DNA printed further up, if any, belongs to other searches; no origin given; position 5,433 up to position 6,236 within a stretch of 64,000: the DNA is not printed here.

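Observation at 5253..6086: Bactofilin fused to an HTH, next to a paralogous membrane-anchored HTH protein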

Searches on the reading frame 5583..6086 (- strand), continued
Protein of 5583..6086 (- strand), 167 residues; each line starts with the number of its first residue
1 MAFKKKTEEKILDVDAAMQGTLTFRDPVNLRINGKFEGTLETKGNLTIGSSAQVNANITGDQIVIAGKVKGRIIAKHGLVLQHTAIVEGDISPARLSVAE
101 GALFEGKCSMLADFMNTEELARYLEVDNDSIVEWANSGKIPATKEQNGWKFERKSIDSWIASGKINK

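Call 32: find_homologous_proteins(query=A3, max_evalue=1e-10)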
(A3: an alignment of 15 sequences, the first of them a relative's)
Query A3 (15 sequences) (169 aa, profile of the alignment): 1091 proteins with E <= 1e-10 among 4383 candidates; the best 120 are listed.
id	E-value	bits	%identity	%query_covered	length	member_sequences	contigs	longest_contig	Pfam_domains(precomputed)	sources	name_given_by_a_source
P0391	1.5e-66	242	47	100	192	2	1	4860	PF12728.14,PF04519.20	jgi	jgi:excisionase family DNA binding protein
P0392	2.5e-66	241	53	100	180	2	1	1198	PF12728.14,PF04519.20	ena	-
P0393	1.9e-65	238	56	100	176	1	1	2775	PF12728.14,PF04519.20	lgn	-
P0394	2.2e-65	238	51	95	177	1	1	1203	PF12728.14,PF04519.20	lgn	-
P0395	2.2e-65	238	54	97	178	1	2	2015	PF12728.14,PF04519.20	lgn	-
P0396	2.6e-65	237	47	100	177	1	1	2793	PF12728.14,PF04519.20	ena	-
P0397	4.1e-65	237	45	98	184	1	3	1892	PF12728.14,PF04519.20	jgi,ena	-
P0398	4.3e-65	237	47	100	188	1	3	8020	PF12728.14,PF04519.20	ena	-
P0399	5.7e-65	236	50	100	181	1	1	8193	PF12728.14,PF04519.20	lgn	-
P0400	6.0e-65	236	57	97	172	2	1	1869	PF12728.14,PF04519.20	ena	-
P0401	7.3e-65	236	49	100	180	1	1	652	PF12728.14,PF04519.20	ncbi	-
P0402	8.4e-65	236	51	99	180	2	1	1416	PF12728.14,PF04519.20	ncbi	-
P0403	8.6e-65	236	48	97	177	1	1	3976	PF12728.14,PF04519.20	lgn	-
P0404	8.6e-65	236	50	100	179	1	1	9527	PF12728.14,PF04519.20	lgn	-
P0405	9.1e-65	236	50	100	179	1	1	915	PF12728.14,PF04519.20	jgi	-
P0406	9.6e-65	236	57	95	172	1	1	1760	PF12728.14,PF04519.20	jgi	jgi:excisionase family DNA binding protein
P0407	1.0e-64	236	51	99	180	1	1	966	PF12728.14,PF04519.20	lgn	-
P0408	1.1e-64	235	50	97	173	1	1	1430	PF12728.14,PF04519.20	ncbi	-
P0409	1.3e-64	235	54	100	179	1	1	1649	PF12728.14,PF04519.20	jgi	jgi:excisionase family DNA binding protein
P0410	1.4e-64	235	51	92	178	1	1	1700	PF12728.14,PF04519.20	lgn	-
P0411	1.7e-64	235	48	100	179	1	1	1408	PF12728.14,PF04519.20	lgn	-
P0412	1.8e-64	235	47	100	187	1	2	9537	PF12728.14,PF04519.20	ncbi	-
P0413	2.0e-64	235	49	95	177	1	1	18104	PF12728.14,PF04519.20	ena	-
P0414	2.0e-64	235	50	100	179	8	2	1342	PF12728.14,PF04519.20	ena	-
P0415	2.2e-64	234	48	100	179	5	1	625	PF12728.14,PF04519.20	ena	-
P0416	2.3e-64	234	47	97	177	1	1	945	PF12728.14,PF04519.20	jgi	jgi:excisionase family DNA binding protein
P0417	2.5e-64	234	49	100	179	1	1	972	PF12728.14,PF04519.20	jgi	jgi:excisionase family DNA binding protein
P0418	3.0e-64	234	59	95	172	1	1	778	PF12728.14,PF04519.20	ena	-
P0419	3.1e-64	234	59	95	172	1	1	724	PF12728.14,PF04519.20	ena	-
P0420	3.1e-64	234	49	100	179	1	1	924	PF12728.14,PF04519.20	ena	-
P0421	3.3e-64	234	59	95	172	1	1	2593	PF12728.14,PF04519.20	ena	-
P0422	3.6e-64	234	47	100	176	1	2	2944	PF12728.14,PF04519.20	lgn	-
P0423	3.9e-64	234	51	98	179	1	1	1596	PF12728.14,PF04519.20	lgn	-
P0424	4.0e-64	234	57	92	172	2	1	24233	PF12728.14,PF04519.20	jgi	-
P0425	4.8e-64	233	51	98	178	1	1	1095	PF12728.14,PF04519.20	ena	-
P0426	4.9e-64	233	51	100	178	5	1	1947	PF12728.14,PF04519.20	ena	-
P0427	5.0e-64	233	54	94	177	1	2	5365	PF12728.14,PF04519.20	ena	-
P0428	5.2e-64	233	48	97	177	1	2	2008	PF12728.14,PF04519.20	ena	-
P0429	5.5e-64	233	50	100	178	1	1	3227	PF12728.14,PF04519.20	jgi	jgi:excisionase family DNA binding protein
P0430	5.6e-64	233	52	100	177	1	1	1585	PF12728.14,PF04519.20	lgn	-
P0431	6.5e-64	233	51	100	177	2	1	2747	PF12728.14,PF04519.20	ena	-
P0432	6.9e-64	233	53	95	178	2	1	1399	PF12728.14,PF04519.20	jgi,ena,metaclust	metaclust:\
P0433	7.0e-64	233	50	100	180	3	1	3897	PF12728.14,PF04519.20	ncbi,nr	ncbi:MAG: polymer-forming cytoskeletal protein [Candidatus Omnitrophica bacterium]|nr:polymer-formin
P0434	7.2e-64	233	50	94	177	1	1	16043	PF12728.14,PF04519.20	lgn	-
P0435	8.0e-64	233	48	97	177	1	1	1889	PF12728.14,PF04519.20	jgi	-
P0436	9.0e-64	232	51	94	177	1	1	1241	PF12728.14,PF04519.20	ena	-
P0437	9.1e-64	232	52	100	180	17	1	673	PF12728.14,PF04519.20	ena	-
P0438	9.2e-64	232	46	100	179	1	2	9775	PF12728.14,PF04519.20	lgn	-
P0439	9.8e-64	232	47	94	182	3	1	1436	PF12728.14,PF04519.20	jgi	jgi:excisionase family DNA binding protein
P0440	9.9e-64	232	54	95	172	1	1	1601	PF12728.14,PF04519.20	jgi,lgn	-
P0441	1.0e-63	232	48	100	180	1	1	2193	PF12728.14,PF04519.20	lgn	-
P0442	1.1e-63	232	49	95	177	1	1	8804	PF12728.14,PF04519.20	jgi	-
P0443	1.2e-63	232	53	95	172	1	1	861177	PF12728.14,PF04519.20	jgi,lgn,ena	-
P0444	1.3e-63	232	45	95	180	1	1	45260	PF12728.14,PF04519.20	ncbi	-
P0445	1.3e-63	232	58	93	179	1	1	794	PF12728.14,PF04519.20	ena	-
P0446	1.4e-63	232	49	99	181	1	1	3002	PF12728.14,PF04519.20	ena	-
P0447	1.6e-63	232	51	100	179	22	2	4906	PF12728.14,PF04519.20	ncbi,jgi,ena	-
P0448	1.7e-63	232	50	95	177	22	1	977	PF12728.14,PF04519.20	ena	-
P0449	1.8e-63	231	47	96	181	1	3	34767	PF12728.14,PF04519.20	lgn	-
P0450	2.0e-63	231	54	93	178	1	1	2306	PF12728.14,PF04519.20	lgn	-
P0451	2.0e-63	231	50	100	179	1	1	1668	PF12728.14,PF04519.20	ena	-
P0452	2.1e-63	231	49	100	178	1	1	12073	PF12728.14,PF04519.20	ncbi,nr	ncbi:MAG: polymer-forming cytoskeletal protein [Candidatus Omnitrophica bacterium]|nr:polymer-formin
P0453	2.7e-63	231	50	100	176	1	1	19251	PF12728.14,PF04519.20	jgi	-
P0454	3.0e-63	231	47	100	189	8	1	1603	PF12728.14,PF04519.20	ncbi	-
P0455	3.1e-63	231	52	100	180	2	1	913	PF12728.14,PF04519.20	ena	-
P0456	3.3e-63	231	51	100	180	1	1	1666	PF12728.14,PF04519.20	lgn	-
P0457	3.4e-63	231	51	98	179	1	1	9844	PF12728.14,PF04519.20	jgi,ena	-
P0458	3.4e-63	231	49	95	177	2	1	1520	PF12728.14,PF04519.20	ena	-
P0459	3.5e-63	231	51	96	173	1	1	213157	PF12728.14,PF04519.20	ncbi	ncbi:MAG: polymer-forming cytoskeletal protein [Candidatus Omnitrophota bacterium]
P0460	3.5e-63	231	47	98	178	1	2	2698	PF12728.14,PF04519.20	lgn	-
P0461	3.7e-63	230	50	100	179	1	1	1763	PF12728.14,PF04519.20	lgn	-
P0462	3.8e-63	230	59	95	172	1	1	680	PF12728.14,PF04519.20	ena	-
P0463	3.9e-63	230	49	94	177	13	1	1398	PF12728.14,PF04519.20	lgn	-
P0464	3.9e-63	230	51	97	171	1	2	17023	PF12728.14,PF04519.20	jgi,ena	-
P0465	3.9e-63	230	55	95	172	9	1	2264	PF12728.14,PF04519.20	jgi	-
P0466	3.9e-63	230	47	98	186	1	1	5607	PF12728.14,PF04519.20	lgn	-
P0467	4.1e-63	230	51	100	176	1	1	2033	PF12728.14,PF04519.20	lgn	-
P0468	4.3e-63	230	51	95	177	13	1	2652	PF12728.14,PF04519.20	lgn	-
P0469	4.4e-63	230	48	95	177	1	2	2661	PF12728.14,PF04519.20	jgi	jgi:excisionase family DNA binding protein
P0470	5.1e-63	230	50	96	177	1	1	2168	PF12728.14,PF04519.20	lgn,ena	-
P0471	5.2e-63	230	48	97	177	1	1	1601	PF12728.14,PF04519.20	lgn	-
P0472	5.4e-63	230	55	100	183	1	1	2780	PF12728.14,PF04519.20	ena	-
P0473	5.5e-63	230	48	92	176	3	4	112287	PF12728.14,PF04519.20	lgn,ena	-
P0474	5.8e-63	230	49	94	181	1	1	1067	PF12728.14,PF04519.20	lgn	-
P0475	5.9e-63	230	48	100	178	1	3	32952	PF12728.14,PF04519.20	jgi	jgi:excisionase family DNA binding protein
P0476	5.9e-63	230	55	95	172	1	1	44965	PF12728.14,PF04519.20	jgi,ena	-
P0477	6.3e-63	230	51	100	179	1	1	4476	PF12728.14,PF04519.20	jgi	-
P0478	6.6e-63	230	46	100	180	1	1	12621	PF12728.14,PF04519.20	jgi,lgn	jgi:excisionase family DNA binding protein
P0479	6.6e-63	230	53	100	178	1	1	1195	PF12728.14,PF04519.20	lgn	-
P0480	7.5e-63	229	49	93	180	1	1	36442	PF12728.14,PF04519.20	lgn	-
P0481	7.5e-63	229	53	100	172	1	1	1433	PF12728.14,PF04519.20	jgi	jgi:excisionase family DNA binding protein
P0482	8.0e-63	229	47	100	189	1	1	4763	PF12728.14,PF04519.20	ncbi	-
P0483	8.1e-63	229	45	98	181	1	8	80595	PF12728.14,PF04519.20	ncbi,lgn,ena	ncbi:MAG: polymer-forming cytoskeletal protein [Candidatus Omnitrophota bacterium]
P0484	8.7e-63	229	47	100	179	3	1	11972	PF12728.14,PF04519.20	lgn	-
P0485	8.8e-63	229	48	95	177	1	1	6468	PF12728.14,PF04519.20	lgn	-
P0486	9.2e-63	229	51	100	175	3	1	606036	PF12728.14,PF13411.13,PF04519.20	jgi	-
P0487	9.4e-63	229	47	100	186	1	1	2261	PF12728.14,PF04519.20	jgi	jgi:excisionase family DNA binding protein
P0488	9.7e-63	229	47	98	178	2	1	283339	PF12728.14,PF04519.20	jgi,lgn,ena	-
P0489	1.1e-62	229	53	100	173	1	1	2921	PF12728.14,PF04519.20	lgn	-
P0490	1.1e-62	229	54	94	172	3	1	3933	PF12728.14,PF04519.20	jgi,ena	jgi:excisionase family DNA binding protein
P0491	1.2e-62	229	46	98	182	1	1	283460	PF12728.14,PF04519.20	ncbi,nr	ncbi:MAG: helix-turn-helix domain-containing protein [Candidatus Omnitrophica bacterium]|nr:helix-tu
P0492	1.3e-62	229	54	100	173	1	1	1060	PF12728.14,PF04519.20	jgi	jgi:excisionase family DNA binding protein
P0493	1.3e-62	229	48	97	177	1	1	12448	PF12728.14,PF04519.20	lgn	-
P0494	1.3e-62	229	52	96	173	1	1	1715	PF12728.14,PF04519.20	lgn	-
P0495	1.5e-62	229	54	97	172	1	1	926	PF12728.14,PF04519.20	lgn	-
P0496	1.6e-62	228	49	100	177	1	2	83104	PF12728.14,PF04519.20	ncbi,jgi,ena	-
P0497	1.7e-62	228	46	99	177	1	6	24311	PF12728.14,PF04519.20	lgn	-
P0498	1.8e-62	228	47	98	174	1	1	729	PF12728.14,PF04519.20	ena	-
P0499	1.8e-62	228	51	100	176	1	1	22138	PF12728.14,PF04519.20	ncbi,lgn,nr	ncbi:MAG: polymer-forming cytoskeletal protein [Candidatus Omnitrophota bacterium]|nr:polymer-formin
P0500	1.8e-62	228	44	96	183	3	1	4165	PF12728.14,PF04519.20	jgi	jgi:excisionase family DNA binding protein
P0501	1.9e-62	228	53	100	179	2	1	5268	PF12728.14,PF04519.20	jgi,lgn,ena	-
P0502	1.9e-62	228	47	96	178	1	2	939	PF12728.14,PF04519.20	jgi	-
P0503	2.0e-62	228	45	98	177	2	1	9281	PF12728.14,PF04519.20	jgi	-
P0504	2.3e-62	228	53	97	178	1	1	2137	PF12728.14,PF04519.20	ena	-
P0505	2.5e-62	228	53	100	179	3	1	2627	PF12728.14,PF04519.20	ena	-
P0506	2.6e-62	228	53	99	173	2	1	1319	PF12728.14,PF04519.20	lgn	-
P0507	2.8e-62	228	48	95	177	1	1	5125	PF12728.14,PF04519.20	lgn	-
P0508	2.9e-62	228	51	97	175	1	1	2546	PF12728.14,PF04519.20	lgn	-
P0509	3.0e-62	228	53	93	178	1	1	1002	PF12728.14,PF04519.20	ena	-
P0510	3.1e-62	227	47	95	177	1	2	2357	PF12728.14,PF04519.20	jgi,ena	-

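Call 33: find_encoding_contigs(protein=P0443, flank=5000, max_places=2)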
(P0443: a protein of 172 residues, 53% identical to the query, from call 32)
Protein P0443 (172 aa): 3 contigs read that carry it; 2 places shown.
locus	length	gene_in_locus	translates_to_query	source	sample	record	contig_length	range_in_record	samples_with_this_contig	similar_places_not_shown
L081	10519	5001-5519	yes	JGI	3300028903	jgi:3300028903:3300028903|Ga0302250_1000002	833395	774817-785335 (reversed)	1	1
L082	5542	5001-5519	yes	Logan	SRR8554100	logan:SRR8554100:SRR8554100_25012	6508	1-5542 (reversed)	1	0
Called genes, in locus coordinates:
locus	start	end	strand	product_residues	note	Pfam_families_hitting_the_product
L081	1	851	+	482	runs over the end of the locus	PF01425:Amidase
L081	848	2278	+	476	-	PF02934:GatB_N, PF02637:GatB_Yqey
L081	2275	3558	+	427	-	PF22694:CtpB_N-like, PF00595:PDZ (weak), PF13180:PDZ_2, PF17820:PDZ_6, PF03572:Peptidase_S41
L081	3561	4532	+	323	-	PF00814:TsaD, PF02543:Carbam_trans_N (weak), PF22521:HypF_C_2 (weak)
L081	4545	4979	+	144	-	PF02308:MgtC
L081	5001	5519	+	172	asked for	PF04519:Bactofilin, PF12728:HTH_17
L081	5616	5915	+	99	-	PF12728:HTH_17 (weak)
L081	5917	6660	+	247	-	PF00731:AIRC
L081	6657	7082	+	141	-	PF01969:Ni_insertion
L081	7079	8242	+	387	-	PF00437:T2SSE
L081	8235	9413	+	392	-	PF00437:T2SSE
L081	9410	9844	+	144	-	PF07963:N_methyl (weak), PF08334:T2SSG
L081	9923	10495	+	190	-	-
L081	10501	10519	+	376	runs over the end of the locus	PF00535:Glycos_transf_2, PF10111:Glyco_tranf_2_2, PF13506:Glyco_transf_21 (weak), PF13641:Glyco_tranf_2_3, PF13632:Glyco_trans_2_3 (weak)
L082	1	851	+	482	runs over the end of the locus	PF01425:Amidase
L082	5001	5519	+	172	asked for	PF04519:Bactofilin, PF12728:HTH_17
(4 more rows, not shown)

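Call 34: find_encoding_contigs(protein=P0491, flank=5000, max_places=2)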
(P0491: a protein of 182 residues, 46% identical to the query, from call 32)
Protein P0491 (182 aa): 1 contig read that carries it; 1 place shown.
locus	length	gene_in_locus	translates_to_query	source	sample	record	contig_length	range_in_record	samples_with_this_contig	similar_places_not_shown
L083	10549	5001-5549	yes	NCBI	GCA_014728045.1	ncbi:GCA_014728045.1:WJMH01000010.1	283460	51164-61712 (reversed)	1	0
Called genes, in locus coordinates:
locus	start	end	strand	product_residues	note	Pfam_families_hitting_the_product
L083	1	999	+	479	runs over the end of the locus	PF02934:GatB_N, PF02637:GatB_Yqey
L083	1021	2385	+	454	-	PF22694:CtpB_N-like, PF00595:PDZ, PF13180:PDZ_2, PF17820:PDZ_6, PF03572:Peptidase_S41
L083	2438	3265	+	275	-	PF04748:Polysacc_deac_2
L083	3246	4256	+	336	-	PF00814:TsaD, PF22521:HypF_C_2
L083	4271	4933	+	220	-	PF02308:MgtC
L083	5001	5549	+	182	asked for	PF04519:Bactofilin, PF12728:HTH_17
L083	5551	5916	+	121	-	PF12728:HTH_17 (weak)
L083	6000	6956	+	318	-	PF00595:PDZ, PF13180:PDZ_2, PF17820:PDZ_6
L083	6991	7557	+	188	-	PF00672:HAMP (weak)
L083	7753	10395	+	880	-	PF02739:5_3_exonuc_N, PF01367:5_3_exonuc, PF01612:DNA_pol_A_exo1, PF22619:DNA_polI_exo1, PF00476:DNA_pol_A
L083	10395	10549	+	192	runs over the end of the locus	PF01121:CoaE, PF13238:AAA_18 (weak)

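Call 35: find_encoding_contigs(protein=P0486, flank=5000, max_places=2)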
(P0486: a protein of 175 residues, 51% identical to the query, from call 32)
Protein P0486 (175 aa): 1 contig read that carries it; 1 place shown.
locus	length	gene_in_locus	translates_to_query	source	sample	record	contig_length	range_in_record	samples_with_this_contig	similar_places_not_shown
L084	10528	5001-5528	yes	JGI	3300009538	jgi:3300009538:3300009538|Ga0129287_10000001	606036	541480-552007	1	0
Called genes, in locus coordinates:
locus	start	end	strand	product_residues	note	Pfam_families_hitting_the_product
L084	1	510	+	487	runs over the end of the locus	PF01425:Amidase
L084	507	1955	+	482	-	PF02934:GatB_N, PF02637:GatB_Yqey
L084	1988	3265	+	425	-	PF22694:CtpB_N-like, PF00595:PDZ, PF13180:PDZ_2, PF17820:PDZ_6, PF03572:Peptidase_S41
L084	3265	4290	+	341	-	PF00814:TsaD, PF22521:HypF_C_2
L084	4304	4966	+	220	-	PF02308:MgtC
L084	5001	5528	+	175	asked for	PF04519:Bactofilin, PF12728:HTH_17, PF13411:MerR_1 (faint)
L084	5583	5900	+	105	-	PF12728:HTH_17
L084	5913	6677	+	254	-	PF00731:AIRC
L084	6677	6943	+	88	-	-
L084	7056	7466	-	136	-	-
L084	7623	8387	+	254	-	PF01925:TauE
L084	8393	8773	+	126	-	PF07843:DUF1634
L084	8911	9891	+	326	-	-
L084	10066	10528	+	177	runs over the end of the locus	PF13424:TPR_12 (weak), PF13371:TPR_9, PF13414:TPR_11, PF13432:TPR_16, PF14559:TPR_19 (weak), PF00515:TPR_1 (weak), PF07719:TPR_2 (weak), PF13414:TPR_11, +6 more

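Call 39: predict_structure(alignment_id=A1)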
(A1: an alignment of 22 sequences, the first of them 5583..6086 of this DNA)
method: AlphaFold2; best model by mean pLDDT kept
length: 167 residues; sequences in the alignment: 22
mean_pLDDT: 80.8   pTM: 0.61
mean pLDDT of the five models: 80.8, 80.5, 74.2, 73.8, 66.6
residues with pLDDT >= 90: 59; 70-90: 79; 50-70: 19; < 50: 10
segments of 3 or more residues with pLDDT < 50: 1-9
pLDDT, mean of each block of 10 residues (from residue 1): 41 75 87 93 93 95 96 93 95 85 82 69 77 79 78 71 57
secondary structure, 60 per line:
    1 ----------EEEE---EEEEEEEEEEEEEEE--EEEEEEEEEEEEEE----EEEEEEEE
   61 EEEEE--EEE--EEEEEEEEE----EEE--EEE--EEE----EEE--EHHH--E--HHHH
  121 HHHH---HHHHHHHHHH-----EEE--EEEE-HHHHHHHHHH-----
elements in order: E11-14 E18-32 E35-48 E53-65 E68-70 E73-81 E86-88 E91-93 E96-98 E103-105 H117-124 H128-137 E143-145 E148-151 H153-162

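Call 45: fold_search(model_id=the predicted structure, library=pdb)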
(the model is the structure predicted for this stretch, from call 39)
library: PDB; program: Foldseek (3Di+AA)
matches with E <= 10: 208; with E <= 0.001: 0
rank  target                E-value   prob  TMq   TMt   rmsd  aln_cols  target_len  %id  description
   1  2n3d_MODEL_1_A        8.1e-03  1.00  0.45  0.72   4.2        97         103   27  Atomic structure of the cytoskeletal bactofilin BacA revealed by solid-state NMR (released 2015-12-16)
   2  6rib_A                2.5e-02  1.00  0.47  0.77   3.6        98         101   26  Cryo-EM reconstruction of Thermus thermophilus bactofilin double helical filaments (released 2019-07-17)
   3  6ria_1                3.4e-02  1.00  0.42  0.76   3.7        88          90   25  Bactofilin from Thermus thermophilus, F105R mutant crystal structure (released 2019-07-17)
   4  6ama_H                3.2e-01  1.00  0.26  0.71   1.5        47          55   21  Structure of S. coelicolor/S. venezuelae BldC-smeA-ssfA complex to 3.09 Angstrom (released 2018-03-28)
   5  5i44_A                3.2e-01  0.96  0.22  0.48   5.2        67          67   24  Structure of RacA-DNA complex; P21 form (released 2016-05-04)
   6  6ama_A                3.8e-01  1.00  0.26  0.73   1.6        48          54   21  Structure of S. coelicolor/S. venezuelae BldC-smeA-ssfA complex to 3.09 Angstrom (released 2018-03-28)
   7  5i44_I                3.8e-01  0.95  0.21  0.47   4.2        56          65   25  Structure of RacA-DNA complex; P21 form (released 2016-05-04)
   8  5i44_K                4.2e-01  0.97  0.23  0.52   3.8        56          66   23  Structure of RacA-DNA complex; P21 form (released 2016-05-04)
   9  6ama_B                4.5e-01  1.00  0.26  0.71   1.6        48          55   21  Structure of S. coelicolor/S. venezuelae BldC-smeA-ssfA complex to 3.09 Angstrom (released 2018-03-28)
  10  5i41                  4.5e-01  0.94  0.21  0.45   4.1        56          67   27  Structure of the apo RacA DNA binding domain (released 2016-05-04)
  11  6amk_A                4.7e-01  1.00  0.26  0.76   1.5        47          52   21  Structure of Streptomyces venezuelae BldC-whiI opt complex (released 2018-03-28)
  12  6amk_B                5.0e-01  1.00  0.26  0.75   1.5        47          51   21  Structure of Streptomyces venezuelae BldC-whiI opt complex (released 2018-03-28)
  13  8axg_DDD              5.0e-01  0.47  0.26  0.09  11.2       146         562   14  Crystal structure of Fusobacterium nucleatum fusolisin protease (released 2023-09-13)
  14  8axg_BBB              5.0e-01  0.21  0.20  0.08  11.6       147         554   13  Crystal structure of Fusobacterium nucleatum fusolisin protease (released 2023-09-13)
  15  8axg_CCC              5.8e-01  0.51  0.27  0.10  11.2       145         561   14  Crystal structure of Fusobacterium nucleatum fusolisin protease (released 2023-09-13)
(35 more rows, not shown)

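Call 60: search_protein_families(library=padloc, proteins=[window:5583-6086:-], max_evalue=0.01)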
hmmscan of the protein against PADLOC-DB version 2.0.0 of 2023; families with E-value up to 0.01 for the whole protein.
window:5583-6086:- (167 aa): 1 family
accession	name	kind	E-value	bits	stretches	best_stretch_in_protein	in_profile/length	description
PDLC04133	mad1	-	0.0071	14.6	0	114-160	5-51/60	mads_1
